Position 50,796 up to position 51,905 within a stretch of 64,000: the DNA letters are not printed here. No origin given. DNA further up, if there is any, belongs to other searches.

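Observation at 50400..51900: AT-rich two-gene islet (unknown 269-aa protein + about 4-TM small membrane protein) inserted between yjbB and metH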

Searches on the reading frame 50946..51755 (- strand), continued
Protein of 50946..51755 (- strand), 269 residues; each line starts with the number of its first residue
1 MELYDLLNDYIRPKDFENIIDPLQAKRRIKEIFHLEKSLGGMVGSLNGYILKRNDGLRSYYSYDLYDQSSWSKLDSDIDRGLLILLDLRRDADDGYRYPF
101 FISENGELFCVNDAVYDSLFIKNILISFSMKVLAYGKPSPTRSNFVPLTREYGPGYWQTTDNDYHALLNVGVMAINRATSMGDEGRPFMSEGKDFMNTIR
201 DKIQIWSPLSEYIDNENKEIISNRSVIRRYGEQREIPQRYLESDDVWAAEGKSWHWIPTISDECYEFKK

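Call 22: find_homologous_proteins(query=A1, max_evalue=0.001)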
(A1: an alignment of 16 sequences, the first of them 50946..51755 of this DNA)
Query A1 (16 sequences) (269 aa, profile of the alignment): 94 proteins with E <= 0.001 among 5176 candidates.
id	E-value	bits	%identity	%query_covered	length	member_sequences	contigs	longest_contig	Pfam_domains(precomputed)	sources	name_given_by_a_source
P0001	7.1e-127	440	94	100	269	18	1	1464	PF26362.1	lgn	-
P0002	1.4e-126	439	87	100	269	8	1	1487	PF26362.1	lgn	-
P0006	4.0e-126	438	48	100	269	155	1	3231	PF26362.1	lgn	-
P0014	1.6e-123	429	49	100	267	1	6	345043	PF26362.1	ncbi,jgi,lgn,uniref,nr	ncbi:hypothetical protein [Superficieibacter sp.]|uniref:hypothetical protein n=1 Tax=Superficieibac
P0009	2.8e-122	425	49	96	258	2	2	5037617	PF26362.1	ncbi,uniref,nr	ncbi:hypothetical protein HF650_22875 [Kosakonia sp. SMBL-WEM22]|uniref:hypothetical protein n=1 Tax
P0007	7.2e-122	424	49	96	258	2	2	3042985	PF26362.1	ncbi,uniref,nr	ncbi:hypothetical protein PU683_19245 [Kosakonia cowanii]|uniref:hypothetical protein n=1 Tax=Kosako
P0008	1.2e-121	423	49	96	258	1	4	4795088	PF26362.1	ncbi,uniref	ncbi:hypothetical protein [Kosakonia cowanii]|uniref:hypothetical protein n=1 Tax=Kosakonia cowanii 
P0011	1.5e-121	423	49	96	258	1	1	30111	PF26362.1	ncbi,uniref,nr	ncbi:hypothetical protein [Kosakonia cowanii]|uniref:hypothetical protein n=1 Tax=Kosakonia cowanii 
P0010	1.7e-121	423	49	96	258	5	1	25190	PF26362.1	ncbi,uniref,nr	ncbi:hypothetical protein [uncultured Kosakonia sp.]|uniref:hypothetical protein n=1 Tax=uncultured 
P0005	2.0e-121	422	55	100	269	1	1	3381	PF26362.1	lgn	-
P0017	4.2e-121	421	48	100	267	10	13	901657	PF26362.1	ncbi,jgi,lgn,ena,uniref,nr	ncbi:hypothetical protein JK156_02215 [Enterobacter ludwigii]|uniref:hypothetical protein n=1 Tax=En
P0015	6.6e-121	421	48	100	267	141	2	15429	PF26362.1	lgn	-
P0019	2.8e-119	415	45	100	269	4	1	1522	PF26362.1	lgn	-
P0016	1.3e-118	413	48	100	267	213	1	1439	PF26362.1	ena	-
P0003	4.3e-118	412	59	100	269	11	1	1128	PF26362.1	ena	-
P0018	6.0e-118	411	47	100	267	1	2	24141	PF26362.1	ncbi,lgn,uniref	ncbi:hypothetical protein ACJ9N4_20320 [Enterobacter sp. LM3]|uniref:hypothetical protein n=1 Tax=En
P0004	9.8e-117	407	62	97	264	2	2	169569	PF26362.1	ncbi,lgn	-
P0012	3.1e-113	396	48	100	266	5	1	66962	PF26362.1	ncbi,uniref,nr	ncbi:hypothetical protein [Trabulsiella odontotermitis]|uniref:hypothetical protein n=1 Tax=Trabulsi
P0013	8.0e-100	352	49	100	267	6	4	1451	PF26362.1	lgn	-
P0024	1.3e-99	351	39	100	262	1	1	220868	PF26362.1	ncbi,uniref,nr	ncbi:hypothetical protein FJU30_16750 [Affinibrenneria salicis]|uniref:DUF8093 domain-containing pro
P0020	2.5e-99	350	48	100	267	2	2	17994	PF26362.1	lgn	-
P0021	1.5e-93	331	58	70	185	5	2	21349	PF26362.1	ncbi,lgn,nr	ncbi:MAG: hypothetical protein E7G64_14585 [Enterobacter hormaechei]|nr:hypothetical protein [Entero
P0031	9.1e-74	266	41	83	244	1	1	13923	PF26362.1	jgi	jgi:hypothetical protein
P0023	1.1e-73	266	51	75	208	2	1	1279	PF26362.1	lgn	-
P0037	6.3e-62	227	54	49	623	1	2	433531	PF04717.19,PF13296.12,PF10106.15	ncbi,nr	ncbi:Rhs element Vgr protein [Enterobacter ludwigii]|nr:Rhs element Vgr protein [Enterobacter ludwig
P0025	9.9e-59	217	49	61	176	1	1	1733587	PF26362.1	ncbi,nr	ncbi:hypothetical protein KIF59_04880 [Enterobacter cloacae subsp. cloacae]|nr:hypothetical protein 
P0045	1.7e-58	216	51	48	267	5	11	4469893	PF10106.15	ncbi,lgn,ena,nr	ncbi:hypothetical protein G893_03391 [Escherichia coli KOEGE 71 (186a)]|nr:hypothetical protein G893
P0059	2.1e-46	176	45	49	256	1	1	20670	PF05488.19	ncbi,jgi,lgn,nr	ncbi:MAG: PAAR domain-containing protein [Xanthomonadaceae bacterium]|jgi:uncharacterized Zn-binding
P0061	8.1e-46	175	50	41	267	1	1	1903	PF05488.19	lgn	-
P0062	7.4e-45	171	38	70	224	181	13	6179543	-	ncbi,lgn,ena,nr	ncbi:hypothetical protein [Pseudomonas lactis]|nr:hypothetical protein [Pseudomonas lactis] NNA46760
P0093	3.1e-25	107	74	42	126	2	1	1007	PF26362.1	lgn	-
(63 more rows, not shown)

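Call 25: find_encoding_contigs(protein=P0017, flank=10000, max_places=4)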
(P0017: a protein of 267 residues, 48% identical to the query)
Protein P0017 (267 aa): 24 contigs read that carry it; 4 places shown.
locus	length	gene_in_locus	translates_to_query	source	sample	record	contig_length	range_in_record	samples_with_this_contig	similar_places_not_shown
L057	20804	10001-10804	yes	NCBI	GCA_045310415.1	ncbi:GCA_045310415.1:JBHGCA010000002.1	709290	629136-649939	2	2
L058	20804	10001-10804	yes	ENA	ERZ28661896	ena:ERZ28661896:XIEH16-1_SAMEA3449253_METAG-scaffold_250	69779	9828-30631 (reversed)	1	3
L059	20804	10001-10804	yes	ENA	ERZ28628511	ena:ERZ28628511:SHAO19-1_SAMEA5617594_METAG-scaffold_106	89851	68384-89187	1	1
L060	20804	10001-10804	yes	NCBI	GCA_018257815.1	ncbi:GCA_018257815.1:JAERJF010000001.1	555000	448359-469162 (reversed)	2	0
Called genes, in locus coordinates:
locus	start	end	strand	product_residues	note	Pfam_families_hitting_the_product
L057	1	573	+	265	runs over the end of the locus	PF00481:PP2C (weak), PF13672:PP2C_2, PF07228:SpoIIE (faint)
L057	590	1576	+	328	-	-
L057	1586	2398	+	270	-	PF07024:ImpE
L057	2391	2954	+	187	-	PF04965:GPW_gp25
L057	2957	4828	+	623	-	PF05947:T6SS_TssF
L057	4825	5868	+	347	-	PF06996:T6SS_TssG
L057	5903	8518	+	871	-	PF02861:Clp_N, PF13191:AAA_16 (weak), PF23569:NBD_SMAX1 (weak), PF00004:AAA, PF17871:AAA_lid_9, PF07724:AAA_2, PF07728:AAA_5, PF10431:ClpB_D2-small, +7 more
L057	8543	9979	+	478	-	PF00069:Pkinase, PF07714:PK_Tyr_Ser-Thr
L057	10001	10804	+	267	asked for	PF26362:DUF8093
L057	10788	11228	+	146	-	-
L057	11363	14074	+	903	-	PF05954:Phage_GPD, PF04717:Phage_base_V, PF22178:Gp5_trimer_C, PF01832:Glucosaminidase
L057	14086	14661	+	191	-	-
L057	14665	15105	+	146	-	PF08816:Ivy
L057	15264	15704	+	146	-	PF08786:DcrB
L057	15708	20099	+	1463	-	PF05488:PAAR_motif, PF20148:DUF6531, PF25023:TEN_YD-shell (weak), PF05593:RHS_repeat, PF25023:TEN_YD-shell, PF03527:RHS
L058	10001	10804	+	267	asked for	PF26362:DUF8093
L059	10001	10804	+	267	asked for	PF26362:DUF8093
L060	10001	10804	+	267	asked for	PF26362:DUF8093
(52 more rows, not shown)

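Call 33: predict_structure(alignment_id=A2)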
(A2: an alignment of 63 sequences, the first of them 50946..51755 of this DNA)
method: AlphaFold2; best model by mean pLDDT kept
length: 269 residues; sequences in the alignment: 63
mean_pLDDT: 85.5   pTM: 0.79
mean pLDDT of the five models: 85.5, 84.7, 84.7, 84.1, 82.7
residues with pLDDT >= 90: 145; 70-90: 81; 50-70: 42; < 50: 1
segments of 3 or more residues with pLDDT < 50: none
pLDDT, mean of each block of 10 residues (from residue 1): 86 93 90 73 60 66 63 89 85 72 95 92 96 94 89 96 90 82 65 85 96 92 95 96 85 89 92
secondary structure, 60 per line:
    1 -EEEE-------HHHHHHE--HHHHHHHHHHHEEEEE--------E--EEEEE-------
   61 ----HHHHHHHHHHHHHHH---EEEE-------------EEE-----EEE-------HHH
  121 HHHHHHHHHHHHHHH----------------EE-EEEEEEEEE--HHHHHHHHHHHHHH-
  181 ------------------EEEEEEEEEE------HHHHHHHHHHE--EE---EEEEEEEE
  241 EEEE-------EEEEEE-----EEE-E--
elements in order: E2-5 H13-18 H22-32 E33-37 E49-53 H65-79 E83-86 E100-102 E108-110 H118-135 E155-163 H166-179 E199-208 H215-224 E233-244 E252-257 E263-265

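Call 46: fold_search(model_id=the predicted structure, library=pdb)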
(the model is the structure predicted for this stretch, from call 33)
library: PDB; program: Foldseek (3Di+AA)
matches with E <= 10: 68; with E <= 0.001: 0
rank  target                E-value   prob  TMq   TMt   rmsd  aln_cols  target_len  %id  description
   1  5csa_A                1.1e+00  0.01  0.08  0.04  25.4       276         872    9  Crystal structure of domains BT-BCCP-AC1-AC5 of yeast acetyl-CoA carboxylase (released 2015-10-28)
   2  7aed_A                2.2e+00  0.11  0.12  0.22   7.0        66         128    6  VirB8 domain of PrgL from Enterococcus faecalis pCF10 (released 2020-11-18)
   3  4rny_A                2.2e+00  0.01  0.08  0.06  14.8       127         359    9  Structure of Helicobacter pylori Csd3 from the orthorhombic crystal (released 2015-03-11)
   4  4l4w_A                2.6e+00  0.01  0.08  0.08  16.6       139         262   12  Structure of EspG3 chaperone from the type VII (ESX-3) secretion system (released 2014-06-11)
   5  7pt7_5                2.6e+00  0.01  0.07  0.05  19.9       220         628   10  Structure of MCM2-7 DH complexed with Cdc7-Dbf4 in the presence of ADP:BeF3, state I (released 2022-06-08)
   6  4ar8_A                3.0e+00  0.02  0.09  0.07  17.4       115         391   10  Crystal structure of the peptidase domain of collagenase T from Clostridium tetani complexed with the peptidic inhibit (released 2013-06-05)
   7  6ibg_A                3.0e+00  0.02  0.12  0.08  22.4       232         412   13  Bacteriophage G20c portal protein crystal structure for construct with intact N-terminus (released 2019-01-23)
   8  8otz_Aa               3.0e+00  0.01  0.08  0.05  30.1       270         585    8  48-nm repeat of the native axonemal doublet microtubule from bovine sperm (released 2023-11-22)
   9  9l52_A                3.1e+00  0.03  0.11  0.10  11.4       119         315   13  The ring expansion oxygenase SpoC in complex with Fe and stipitaldehyde (released 2026-01-07)
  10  9l50_A                3.3e+00  0.02  0.11  0.10  11.4       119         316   13  The ring expansion oxygenase SpoC in complex with Mn and N-oxalylglycine (NOG) (released 2025-12-24)
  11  6xjj                  3.5e+00  0.02  0.11  0.10  11.6       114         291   12  Structure of non-heme iron enzyme TropC: Radical tropolone biosynthesis (released 2021-06-02)
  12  3f8h_A                3.8e+00  0.04  0.11  0.19   8.0        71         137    7  Crystal structure of a putative polyketide cyclase (tm1040_3560) from silicibacter sp. tm1040 at 2.00 A resolution (released 2008-11-25)
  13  8a9a_A                3.8e+00  0.02  0.12  0.05   9.6        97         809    9  Single Particle cryo-EM of the lipid binding protein P116 (MPN213) from Mycoplasma pneumoniae at 3.3 Angstrom resoluti (released 2023-02-22)
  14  4ar9_A                3.8e+00  0.02  0.09  0.07  17.8       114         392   10  Crystal structure of the peptidase domain of collagenase T from Clostridium tetani at 1.69 angstrom resolution. (released 2013-06-05)
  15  6ibg_C                3.8e+00  0.01  0.12  0.09  22.2       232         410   13  Bacteriophage G20c portal protein crystal structure for construct with intact N-terminus (released 2019-01-23)
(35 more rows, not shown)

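Call 50: search_solved_structures(query=A2, max_evalue=10)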
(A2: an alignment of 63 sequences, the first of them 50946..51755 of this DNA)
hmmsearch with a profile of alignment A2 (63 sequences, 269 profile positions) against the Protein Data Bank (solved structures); distinct sequences matched with E-value up to 10: 8.
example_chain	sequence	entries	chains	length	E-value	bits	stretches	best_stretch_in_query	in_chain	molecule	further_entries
9q9j_J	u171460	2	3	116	0.0013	21.9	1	114-182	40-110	Telomeric repeat-binding factor 2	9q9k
1xg1_A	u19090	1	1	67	0.013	18.6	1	143-182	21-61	Telomeric repeat binding factor 2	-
1vf9_A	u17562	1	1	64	0.015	18.4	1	144-182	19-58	Telomeric repeat binding factor 2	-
3sjm_A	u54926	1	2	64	0.015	18.4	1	146-182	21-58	Telomeric repeat-binding factor 2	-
1vfc_A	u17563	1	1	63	0.015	18.4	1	147-182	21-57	Telomeric repeat binding factor 2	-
1w0u_A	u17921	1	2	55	0.023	17.8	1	150-182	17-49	TELOMERIC REPEAT BINDING FACTOR 2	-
9q9m_J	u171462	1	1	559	0.036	17.2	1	114-182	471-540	Telomeric repeat-binding factor 2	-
6sjl_A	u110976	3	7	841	0.17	14.9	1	18-147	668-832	Putative type VI secretion protein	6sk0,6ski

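Call 55: list_cluster_members(proteins=[P0017, P0045, P0062, L062:2917-3366:+, P0037])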
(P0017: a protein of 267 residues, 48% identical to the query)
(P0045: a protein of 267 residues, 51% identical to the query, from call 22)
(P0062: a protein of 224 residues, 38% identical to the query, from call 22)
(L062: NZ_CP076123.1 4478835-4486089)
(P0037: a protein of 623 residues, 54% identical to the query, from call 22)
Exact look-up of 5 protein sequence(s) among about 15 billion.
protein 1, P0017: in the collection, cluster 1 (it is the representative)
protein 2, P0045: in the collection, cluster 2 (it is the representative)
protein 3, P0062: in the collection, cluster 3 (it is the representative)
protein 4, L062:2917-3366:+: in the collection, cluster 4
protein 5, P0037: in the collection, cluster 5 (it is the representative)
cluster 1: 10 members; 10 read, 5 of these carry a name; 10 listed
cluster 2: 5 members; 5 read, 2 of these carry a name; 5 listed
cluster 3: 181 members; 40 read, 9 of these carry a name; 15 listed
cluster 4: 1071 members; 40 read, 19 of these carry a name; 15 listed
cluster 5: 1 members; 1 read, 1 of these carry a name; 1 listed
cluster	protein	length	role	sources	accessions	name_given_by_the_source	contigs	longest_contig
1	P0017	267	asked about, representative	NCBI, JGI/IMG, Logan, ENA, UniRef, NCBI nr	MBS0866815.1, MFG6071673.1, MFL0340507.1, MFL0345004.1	hypothetical protein JK156_02215 [Enterobacter ludwigii] | hypothetical protein n=1 Tax=Enterobacter ludwigii TaxID=299767 RepID=UPI0010667620 | hypothetical protein [Enterobacter ludwigii]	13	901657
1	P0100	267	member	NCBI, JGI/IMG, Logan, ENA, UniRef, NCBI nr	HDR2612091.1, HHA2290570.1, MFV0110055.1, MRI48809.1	hypothetical protein FDP61_05565 [Enterobacter ludwigii] | hypothetical protein | hypothetical protein n=1 Tax=Enterobacter ludwigii TaxID=299767 RepID=UPI00129C48D3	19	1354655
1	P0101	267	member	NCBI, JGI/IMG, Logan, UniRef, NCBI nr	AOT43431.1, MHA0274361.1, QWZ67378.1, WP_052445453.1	hypothetical protein [Enterobacter ludwigii] | hypothetical protein | hypothetical protein n=1 Tax=Enterobacter ludwigii TaxID=299767 RepID=UPI000693DB49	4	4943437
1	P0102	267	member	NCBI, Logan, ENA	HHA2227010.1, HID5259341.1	TPA: hypothetical protein ACOEBZ_001268 [Enterobacter ludwigii]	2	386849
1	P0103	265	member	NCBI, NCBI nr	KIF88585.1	hypothetical protein QY91_09035 [Enterobacter ludwigii]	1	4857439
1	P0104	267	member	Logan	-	-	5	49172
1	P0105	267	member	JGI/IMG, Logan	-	-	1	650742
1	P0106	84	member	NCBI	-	-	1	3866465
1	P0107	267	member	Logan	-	-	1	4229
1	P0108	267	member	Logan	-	-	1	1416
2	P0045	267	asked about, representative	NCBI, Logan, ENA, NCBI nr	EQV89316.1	hypothetical protein G893_03391 [Escherichia coli KOEGE 71 (186a)]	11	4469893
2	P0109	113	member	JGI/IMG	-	type VI secretion system secreted protein VgrG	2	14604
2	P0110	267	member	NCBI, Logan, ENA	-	-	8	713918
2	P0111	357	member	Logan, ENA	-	-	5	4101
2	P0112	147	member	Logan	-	-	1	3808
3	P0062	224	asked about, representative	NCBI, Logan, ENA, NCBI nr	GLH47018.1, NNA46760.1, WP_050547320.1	hypothetical protein [Pseudomonas lactis]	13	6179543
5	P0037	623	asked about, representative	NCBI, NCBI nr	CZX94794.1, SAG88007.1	Rhs element Vgr protein [Enterobacter ludwigii]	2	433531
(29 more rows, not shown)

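Call 62: find_encoding_contigs(protein=P0012, flank=10000, max_places=2)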
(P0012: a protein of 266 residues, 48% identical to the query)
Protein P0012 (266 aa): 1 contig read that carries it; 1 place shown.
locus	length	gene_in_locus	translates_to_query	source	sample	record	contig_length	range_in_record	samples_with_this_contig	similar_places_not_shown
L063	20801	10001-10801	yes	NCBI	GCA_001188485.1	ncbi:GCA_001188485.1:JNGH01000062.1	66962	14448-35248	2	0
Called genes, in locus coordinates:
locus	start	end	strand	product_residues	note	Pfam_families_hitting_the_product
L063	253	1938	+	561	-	PF06826:Asp-Al_Ex, PF02080:TrkA_C, PF06826:Asp-Al_Ex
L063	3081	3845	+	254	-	PF00702:Hydrolase (weak), PF08282:Hydrolase_3, PF12710:HAD (faint), PF08282:Hydrolase_3, PF05116:S6PP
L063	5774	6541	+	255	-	-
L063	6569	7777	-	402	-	PF00768:Peptidase_S11, PF13354:Beta-lactamase2, PF07943:PBP5_C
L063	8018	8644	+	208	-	PF02798:GST_N, PF13417:GST_N_3, PF13409:GST_N_2, PF00043:GST_C, PF13410:GST_C_2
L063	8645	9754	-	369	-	PF07995:GSDH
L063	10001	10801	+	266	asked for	PF26362:DUF8093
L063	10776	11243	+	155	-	-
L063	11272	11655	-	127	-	PF10799:YliH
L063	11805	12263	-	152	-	PF13085:Fer2_3 (weak), PF01799:Fer2_2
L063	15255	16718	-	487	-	PF00860:Xan_ur_permease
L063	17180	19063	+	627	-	PF00158:Sigma54_activat, PF25601:AAA_lid_14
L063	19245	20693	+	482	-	PF03972:MmgE_PrpD_N, PF19305:MmgE_PrpD_C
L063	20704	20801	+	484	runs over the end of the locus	PF00939:Na_sulph_symp, PF03600:CitMHS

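Call 66: search_protein_families(library=pfam, proteins=[L056:5766-7526:+, L056:3556-5862:-, L056:9177-9623:+, L056:9620-11698:+, L053:5676-7589:+, L053:4301-5719:+, L053:8964-9518:+, L053:10177-14340:+], max_evalue=0.0001)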
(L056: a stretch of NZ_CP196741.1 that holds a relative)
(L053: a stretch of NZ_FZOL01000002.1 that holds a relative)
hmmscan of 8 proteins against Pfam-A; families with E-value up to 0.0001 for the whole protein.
L056:5766-7526:+ (586 aa): 1 family
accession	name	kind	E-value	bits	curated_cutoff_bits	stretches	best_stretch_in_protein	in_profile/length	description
PF13231.12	PMT_2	-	3.2e-13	50.7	26.1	1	133-295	2-158/160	Dolichyl-phosphate-mannose-protein mannosyltransferase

L056:3556-5862:- (768 aa): 0 families

L056:9177-9623:+ (148 aa): 1 family
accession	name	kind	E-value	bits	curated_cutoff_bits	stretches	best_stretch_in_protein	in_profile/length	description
PF12802.13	MarR_2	-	6.3e-09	36.3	27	1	44-94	11-61/61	MarR family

L056:9620-11698:+ (692 aa): 2 families
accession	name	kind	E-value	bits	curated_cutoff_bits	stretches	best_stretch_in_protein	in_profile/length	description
PF04632.18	FUSC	-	6.3e-161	537.7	30.9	1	13-673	1-656/660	Fusaric acid resistance protein family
PF13515.12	FUSC_2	-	2.5e-16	60.4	25.6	1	26-157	1-126/126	Fusaric acid resistance protein-like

L053:5676-7589:+ (637 aa): 0 families

L053:4301-5719:+ (472 aa): 0 families

L053:8964-9518:+ (184 aa): 0 families

L053:10177-14340:+ (1387 aa): 0 families

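Call 71: find_encoding_contigs(protein=P0045, flank=8000, max_places=2)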
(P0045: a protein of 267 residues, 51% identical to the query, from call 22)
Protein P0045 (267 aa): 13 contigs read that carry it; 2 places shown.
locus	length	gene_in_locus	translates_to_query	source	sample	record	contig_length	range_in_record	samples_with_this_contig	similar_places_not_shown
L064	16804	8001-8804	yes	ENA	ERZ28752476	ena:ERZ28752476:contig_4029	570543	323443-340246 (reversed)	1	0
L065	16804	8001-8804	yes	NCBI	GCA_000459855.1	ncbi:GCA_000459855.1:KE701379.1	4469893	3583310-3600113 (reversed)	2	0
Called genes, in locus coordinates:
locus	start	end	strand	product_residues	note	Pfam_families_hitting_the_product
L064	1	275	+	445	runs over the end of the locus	PF05936:T6SS_VasE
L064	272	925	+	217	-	PF09850:DotU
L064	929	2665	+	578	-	PF00691:OmpA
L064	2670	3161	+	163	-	PF05638:T6SS_HCP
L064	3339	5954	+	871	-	PF02861:Clp_N, PF13191:AAA_16, PF23569:NBD_SMAX1 (weak), PF00004:AAA, PF17871:AAA_lid_9, PF07724:AAA_2, PF07728:AAA_5, PF10431:ClpB_D2-small, +6 more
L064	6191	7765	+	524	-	PF05954:Phage_GPD, PF04717:Phage_base_V (weak)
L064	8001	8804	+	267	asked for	PF10106:DUF2345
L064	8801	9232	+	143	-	-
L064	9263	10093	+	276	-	-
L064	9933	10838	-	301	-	PF13276:HTH_21, PF00665:rve, PF13683:rve_3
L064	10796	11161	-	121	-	PF01527:HTH_Tnp_1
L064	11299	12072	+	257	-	-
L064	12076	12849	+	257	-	-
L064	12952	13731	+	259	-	-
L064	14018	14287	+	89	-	PF05488:PAAR_motif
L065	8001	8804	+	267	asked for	PF10106:DUF2345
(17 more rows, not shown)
